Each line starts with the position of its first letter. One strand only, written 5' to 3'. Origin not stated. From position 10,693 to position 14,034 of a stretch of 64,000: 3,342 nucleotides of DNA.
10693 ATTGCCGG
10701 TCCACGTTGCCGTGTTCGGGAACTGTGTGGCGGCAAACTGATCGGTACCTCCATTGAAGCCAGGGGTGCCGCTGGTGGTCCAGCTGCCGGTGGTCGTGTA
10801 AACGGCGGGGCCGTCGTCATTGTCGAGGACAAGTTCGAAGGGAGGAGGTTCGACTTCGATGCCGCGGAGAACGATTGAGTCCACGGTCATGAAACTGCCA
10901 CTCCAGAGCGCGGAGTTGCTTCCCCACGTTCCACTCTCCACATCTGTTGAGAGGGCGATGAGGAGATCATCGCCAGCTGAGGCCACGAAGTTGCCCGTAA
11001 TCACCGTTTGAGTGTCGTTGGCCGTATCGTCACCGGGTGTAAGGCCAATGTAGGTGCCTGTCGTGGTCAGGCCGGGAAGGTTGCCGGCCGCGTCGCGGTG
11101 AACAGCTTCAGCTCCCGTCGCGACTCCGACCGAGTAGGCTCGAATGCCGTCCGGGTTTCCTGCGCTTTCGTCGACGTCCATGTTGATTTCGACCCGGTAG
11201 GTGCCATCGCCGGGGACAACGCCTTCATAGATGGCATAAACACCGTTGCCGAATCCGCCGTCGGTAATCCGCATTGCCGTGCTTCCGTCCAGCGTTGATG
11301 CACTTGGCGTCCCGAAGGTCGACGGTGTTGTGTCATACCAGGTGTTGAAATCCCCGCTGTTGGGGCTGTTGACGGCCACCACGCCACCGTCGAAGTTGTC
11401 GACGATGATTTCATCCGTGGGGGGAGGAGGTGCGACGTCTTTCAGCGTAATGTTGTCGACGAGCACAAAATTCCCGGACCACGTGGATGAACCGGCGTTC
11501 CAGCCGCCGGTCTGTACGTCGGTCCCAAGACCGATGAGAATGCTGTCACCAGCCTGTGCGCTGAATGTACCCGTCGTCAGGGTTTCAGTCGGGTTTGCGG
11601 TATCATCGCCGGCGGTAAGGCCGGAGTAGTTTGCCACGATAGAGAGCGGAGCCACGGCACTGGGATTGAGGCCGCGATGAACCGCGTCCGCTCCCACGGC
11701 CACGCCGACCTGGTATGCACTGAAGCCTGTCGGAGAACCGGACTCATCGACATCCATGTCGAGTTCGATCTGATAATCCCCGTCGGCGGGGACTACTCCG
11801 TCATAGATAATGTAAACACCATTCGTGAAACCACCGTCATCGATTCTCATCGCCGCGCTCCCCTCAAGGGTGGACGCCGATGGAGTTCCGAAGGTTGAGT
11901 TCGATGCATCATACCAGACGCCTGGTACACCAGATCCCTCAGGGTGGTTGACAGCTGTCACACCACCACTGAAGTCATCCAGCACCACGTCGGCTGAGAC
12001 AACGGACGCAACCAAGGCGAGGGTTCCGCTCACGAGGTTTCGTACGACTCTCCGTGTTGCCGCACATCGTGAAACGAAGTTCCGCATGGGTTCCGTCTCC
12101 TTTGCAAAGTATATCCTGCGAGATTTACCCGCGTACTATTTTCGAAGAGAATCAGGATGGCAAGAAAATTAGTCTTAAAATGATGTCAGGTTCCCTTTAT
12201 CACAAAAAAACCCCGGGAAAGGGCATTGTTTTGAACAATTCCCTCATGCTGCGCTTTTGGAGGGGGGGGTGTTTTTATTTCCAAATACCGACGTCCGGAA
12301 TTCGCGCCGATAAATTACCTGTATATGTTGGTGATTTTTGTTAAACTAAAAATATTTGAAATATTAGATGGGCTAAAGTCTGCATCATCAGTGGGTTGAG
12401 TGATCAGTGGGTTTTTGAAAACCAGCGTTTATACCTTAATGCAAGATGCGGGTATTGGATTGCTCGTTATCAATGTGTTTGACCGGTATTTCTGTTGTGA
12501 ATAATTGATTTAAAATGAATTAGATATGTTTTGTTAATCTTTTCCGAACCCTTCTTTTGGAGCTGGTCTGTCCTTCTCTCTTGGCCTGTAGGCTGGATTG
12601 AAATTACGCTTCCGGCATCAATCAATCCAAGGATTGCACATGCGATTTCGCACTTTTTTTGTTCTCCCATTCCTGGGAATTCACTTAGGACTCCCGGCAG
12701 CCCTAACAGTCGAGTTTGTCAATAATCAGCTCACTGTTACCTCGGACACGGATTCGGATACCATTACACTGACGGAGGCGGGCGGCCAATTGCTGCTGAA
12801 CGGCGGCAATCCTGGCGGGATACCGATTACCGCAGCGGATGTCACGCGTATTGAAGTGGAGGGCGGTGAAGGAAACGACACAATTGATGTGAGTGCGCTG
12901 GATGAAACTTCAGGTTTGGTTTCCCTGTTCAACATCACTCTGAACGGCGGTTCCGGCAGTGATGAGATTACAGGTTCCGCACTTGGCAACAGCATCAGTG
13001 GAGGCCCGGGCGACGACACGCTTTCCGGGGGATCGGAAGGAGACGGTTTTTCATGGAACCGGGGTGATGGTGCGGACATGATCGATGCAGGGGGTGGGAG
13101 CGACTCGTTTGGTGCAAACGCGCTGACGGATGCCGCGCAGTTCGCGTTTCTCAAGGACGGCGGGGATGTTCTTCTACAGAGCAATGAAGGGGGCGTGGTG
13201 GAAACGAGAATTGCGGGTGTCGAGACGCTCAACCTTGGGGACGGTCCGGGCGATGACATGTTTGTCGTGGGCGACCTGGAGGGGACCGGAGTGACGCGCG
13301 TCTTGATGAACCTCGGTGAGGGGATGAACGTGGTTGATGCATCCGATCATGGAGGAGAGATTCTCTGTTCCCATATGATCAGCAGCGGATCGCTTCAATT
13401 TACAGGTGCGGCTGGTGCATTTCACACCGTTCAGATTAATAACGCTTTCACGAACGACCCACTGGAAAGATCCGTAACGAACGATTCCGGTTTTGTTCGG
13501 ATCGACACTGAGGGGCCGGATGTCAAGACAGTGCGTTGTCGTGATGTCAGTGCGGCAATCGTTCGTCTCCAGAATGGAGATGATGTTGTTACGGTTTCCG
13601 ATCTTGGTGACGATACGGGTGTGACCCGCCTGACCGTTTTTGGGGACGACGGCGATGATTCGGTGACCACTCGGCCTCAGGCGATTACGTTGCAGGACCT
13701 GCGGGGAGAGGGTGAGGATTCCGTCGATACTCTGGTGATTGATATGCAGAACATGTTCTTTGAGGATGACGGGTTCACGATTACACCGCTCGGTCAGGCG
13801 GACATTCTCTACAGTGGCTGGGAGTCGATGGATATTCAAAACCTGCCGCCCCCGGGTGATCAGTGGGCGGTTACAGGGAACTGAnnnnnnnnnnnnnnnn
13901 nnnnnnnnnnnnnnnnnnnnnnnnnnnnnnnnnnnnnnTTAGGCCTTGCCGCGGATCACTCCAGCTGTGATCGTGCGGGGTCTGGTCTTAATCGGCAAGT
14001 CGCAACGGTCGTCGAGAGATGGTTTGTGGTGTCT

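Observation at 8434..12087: Chimeric 1217-aa secreted protein: duplicated CBM-like domains + GHL10 (UPF0748) hydrolase-like core + RTX Ca-binding repeats, with no type I secretion genes nearby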

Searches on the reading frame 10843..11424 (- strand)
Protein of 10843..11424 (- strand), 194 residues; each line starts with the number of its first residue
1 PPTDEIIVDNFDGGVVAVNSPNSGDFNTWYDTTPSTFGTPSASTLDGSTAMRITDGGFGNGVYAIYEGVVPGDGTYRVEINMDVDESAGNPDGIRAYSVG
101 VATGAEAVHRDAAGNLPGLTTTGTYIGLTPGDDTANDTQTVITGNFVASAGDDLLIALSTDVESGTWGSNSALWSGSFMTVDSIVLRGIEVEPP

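Call 37: predict_structure(alignment_id=A2)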
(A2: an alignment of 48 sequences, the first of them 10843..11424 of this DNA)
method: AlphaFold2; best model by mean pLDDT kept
length: 194 residues; sequences in the alignment: 48
mean_pLDDT: 92.7   pTM: 0.90
mean pLDDT of the five models: 92.7, 92.5, 92.3, 92.1, 91.6
residues with pLDDT >= 90: 143; 70-90: 48; 50-70: 3; < 50: 0
segments of 3 or more residues with pLDDT < 50: none
pLDDT, mean of each block of 10 residues (from residue 1): 86 94 91 89 98 84 97 97 91 90 97 92 96 96 98 97 87 89 97 81
secondary structure, 60 per line:
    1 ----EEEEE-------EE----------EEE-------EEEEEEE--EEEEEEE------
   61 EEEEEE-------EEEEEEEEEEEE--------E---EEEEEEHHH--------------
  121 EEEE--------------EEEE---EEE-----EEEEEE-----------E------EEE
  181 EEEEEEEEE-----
elements in order: E5-9 E29-31 E39-45 E48-54 E61-66 E74-85 E98-103 E121-124 E139-142 E146-148 E154-159 E178-189
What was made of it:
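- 10837..11421 (-): N2, the second copy of the same domain, aa 223-417. It aligns with the single copy in the approximately 815-aa relatives. AF2 model pLDDT 92.7, all-beta (call 37).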

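Call 41: fold_search(model_id=the predicted structure, library=pdb)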
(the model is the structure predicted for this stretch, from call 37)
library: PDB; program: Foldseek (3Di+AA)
matches with E <= 10: 1442; with E <= 0.001: 96
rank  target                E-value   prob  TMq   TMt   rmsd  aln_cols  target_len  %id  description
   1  8iq5_A                2.2e-05  1.00  0.45  0.18   5.7       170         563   15  Crystal structure of trimeric K2-2 TSP (released 2024-02-21)
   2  8iqe_A                2.3e-05  1.00  0.44  0.17   5.1       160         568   14  Crystal structure of tetrameric K2-2 TSP (released 2024-02-21)
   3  6qep                  2.4e-05  1.00  0.42  0.08   7.0       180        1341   15  EngBF DARPin Fusion 4b H14 (released 2019-11-06)
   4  8iq9_A                2.7e-05  1.00  0.47  0.19   7.3       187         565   15  Crystal structure of trimeric K2-2 TSP in complex with tetrasaccharide and octasaccharide (released 2024-02-21)
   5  3k4z_A                2.7e-05  1.00  0.49  0.36   9.4       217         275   15  Crystal Structure of the Cellulosomal CBM4 from Clostridium thermocellum Cellulase CbhA (released 2010-07-28)
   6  8iqe_D                3.6e-05  1.00  0.42  0.17   5.8       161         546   14  Crystal structure of tetrameric K2-2 TSP (released 2024-02-21)
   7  8iq5_D                3.9e-05  1.00  0.46  0.18   6.0       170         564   15  Crystal structure of trimeric K2-2 TSP (released 2024-02-21)
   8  8ic1_A                4.1e-05  1.00  0.45  0.21   5.8       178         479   10  endo-alpha-D-arabinanase EndoMA1 D51N mutant from Microbacterium arabinogalactanolyticum in complex with arabinooligos (released 2023-08-16)
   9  6sh9_B                4.1e-05  1.00  0.42  0.08   7.1       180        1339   15  EngBF DARPin Fusion 4b D12 (released 2019-11-06)
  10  8iqe_B                4.6e-05  1.00  0.43  0.18   5.9       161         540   14  Crystal structure of tetrameric K2-2 TSP (released 2024-02-21)
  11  8iq9_B                5.1e-05  1.00  0.47  0.18   6.3       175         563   15  Crystal structure of trimeric K2-2 TSP in complex with tetrasaccharide and octasaccharide (released 2024-02-21)
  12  2wys_A                5.4e-05  1.00  0.42  0.19   7.9       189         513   13  High resolution crystallographic structure of the Clostridium thermocellum N-terminal endo-1,4-beta-D-xylanase 10B (Xy (released 2010-08-25)
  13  8a28_A                6.1e-05  1.00  0.46  0.26   7.0       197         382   11  Structure of the astacin zymogen of LAST-MAM from Limulus polyphemus (released 2022-10-19)
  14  1o8p                  6.5e-05  1.00  0.43  0.59   7.9       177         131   18  Unbound structure of CsCBM6-3 from Clostridium stercorarium (released 2003-03-13)
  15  2cdp_C                6.8e-05  1.00  0.41  0.57   6.4       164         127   18  Structure of a CBM6 in complex with neoagarohexaose (released 2006-02-08)
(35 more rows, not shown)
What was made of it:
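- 10837..11421 (-): Foldseek PDB hits are CBM4, CBM6, CBM16, CBM22 and CBM35 jelly rolls, E about 1e-5, TM about 0.45 (call 41).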

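Call 42: search_protein_families(library=pfam, proteins=[window:10843-11424:-], max_evalue=1)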
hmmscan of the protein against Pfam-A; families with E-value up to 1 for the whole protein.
window:10843-11424:- (194 aa): 0 families

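Call 69: search_protein_representatives(alignment_id=A5)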
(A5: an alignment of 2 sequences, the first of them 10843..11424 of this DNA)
Query: 2 sequences, 197 profile positions. Proteins with E-value up to 0.001 (for the whole library): 85; up to 1e-10: 77; up to 1e-30: 38. The best 85 are listed.
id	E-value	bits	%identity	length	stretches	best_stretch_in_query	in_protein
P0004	3.2e-174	591.9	-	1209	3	5-196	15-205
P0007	1.0e-126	436.8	-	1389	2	2-196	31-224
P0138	8.6e-66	238.0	-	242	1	6-189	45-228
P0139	6.1e-61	222.1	-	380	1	5-188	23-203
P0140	1.6e-60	220.8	-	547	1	7-193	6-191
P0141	3.5e-55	203.4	-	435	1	6-195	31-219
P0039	6.0e-55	202.6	-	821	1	8-196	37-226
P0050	5.7e-54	199.4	-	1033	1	8-194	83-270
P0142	4.8e-53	196.4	-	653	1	6-189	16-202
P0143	3.5e-52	193.6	-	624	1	5-188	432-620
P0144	7.6e-52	192.5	-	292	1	8-189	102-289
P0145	1.7e-50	188.1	-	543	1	7-188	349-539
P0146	4.5e-46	173.6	-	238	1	6-191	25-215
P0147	5.2e-46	173.4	-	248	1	6-189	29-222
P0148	2.8e-44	167.8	-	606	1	7-187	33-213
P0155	9.2e-38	146.5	-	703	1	4-195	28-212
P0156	1.1e-37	146.3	-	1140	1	3-184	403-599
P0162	4.1e-35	137.9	-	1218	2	4-178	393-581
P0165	1.4e-33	132.9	-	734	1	5-189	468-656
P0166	1.7e-33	132.6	-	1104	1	7-189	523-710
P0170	5.1e-31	124.5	-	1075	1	7-195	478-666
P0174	5.0e-29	118.0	-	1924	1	8-193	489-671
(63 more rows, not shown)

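Call 71: search_protein_families(library=pfam, proteins=[P0156, P0162, P0166, P0170, P0174, P0143, P0155, P0148, P0165, P0142], max_evalue=0.0001)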
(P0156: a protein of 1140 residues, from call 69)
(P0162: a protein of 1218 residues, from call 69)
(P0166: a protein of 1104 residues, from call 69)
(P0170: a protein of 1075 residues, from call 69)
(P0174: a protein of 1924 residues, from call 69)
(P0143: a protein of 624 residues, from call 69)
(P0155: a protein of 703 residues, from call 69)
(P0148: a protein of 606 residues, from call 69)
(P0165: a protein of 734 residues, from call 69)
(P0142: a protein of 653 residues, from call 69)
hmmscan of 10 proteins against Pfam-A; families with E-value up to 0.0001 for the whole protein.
P0156 (1140 aa): 0 families

P0162 (1218 aa): 0 families

P0166 (1104 aa): 0 families

P0170 (1075 aa): 1 family
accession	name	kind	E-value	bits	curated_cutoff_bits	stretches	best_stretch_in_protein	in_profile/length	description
PF25275.1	Golvesin_C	-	1.7e-08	35.1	31.6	1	43-164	9-117/132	Golvesin C-terminal domain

P0174 (1924 aa): 1 family
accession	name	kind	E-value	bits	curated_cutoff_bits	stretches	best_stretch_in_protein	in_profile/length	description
PF01833.30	TIG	-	8.2e-05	23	20.9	0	1123-1214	1-83/84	IPT/TIG domain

P0143 (624 aa): 2 families
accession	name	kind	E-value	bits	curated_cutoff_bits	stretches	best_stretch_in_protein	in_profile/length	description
PF01833.30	TIG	-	5.8e-08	33.1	20.9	0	84-163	1-69/84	IPT/TIG domain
PF13205.12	Big_5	-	3.6e-06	28.1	23.6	1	173-251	19-103/105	Bacterial Ig-like domain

P0155 (703 aa): 0 families

P0148 (606 aa): 0 families

P0165 (734 aa): 0 families

P0142 (653 aa): 1 family
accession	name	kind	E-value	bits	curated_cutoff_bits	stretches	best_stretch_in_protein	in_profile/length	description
PF00932.25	LTD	-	1.1e-18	68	34.3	1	208-312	5-108/109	Lamin Tail Domain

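Call 77: search_protein_families(library=ncbifam, proteins=[window:10843-11424:-], max_evalue=0.01)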
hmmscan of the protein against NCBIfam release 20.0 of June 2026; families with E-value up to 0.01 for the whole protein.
window:10843-11424:- (194 aa): 0 families

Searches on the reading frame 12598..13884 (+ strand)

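Call 9: search_protein_families(library=pfam, proteins=[window:12598-13884:+], max_evalue=0.001)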
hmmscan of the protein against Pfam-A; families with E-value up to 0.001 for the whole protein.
window:12598-13884:+ (428 aa): 0 families

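Call 42: search_protein_families(library=pfam, proteins=[window:12598-13884:+], max_evalue=1)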
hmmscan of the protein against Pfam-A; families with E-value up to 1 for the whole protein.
window:12598-13884:+ (428 aa): 2 families
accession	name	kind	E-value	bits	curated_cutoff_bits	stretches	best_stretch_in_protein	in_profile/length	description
PF00353.25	HemolysinCabind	-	0.0063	16.9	23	1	117-149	2-34/36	RTX calcium-binding nonapeptide repeat (4 copies)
PF01861.22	BpsA_C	-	0.38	10.4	27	1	202-250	28-77/243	Branched-chain polyamine synthase A C-terminal domain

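Call 77: search_protein_families(library=ncbifam, proteins=[window:12598-13884:+], max_evalue=0.01)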
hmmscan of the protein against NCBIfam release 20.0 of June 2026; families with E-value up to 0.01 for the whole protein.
window:12598-13884:+ (428 aa): 1 family
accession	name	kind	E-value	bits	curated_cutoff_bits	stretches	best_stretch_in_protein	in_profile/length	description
NF033943.0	RTX_toxin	subfamily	2.8e-06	25.8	1000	1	86-201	743-849/930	RTX family hemolysin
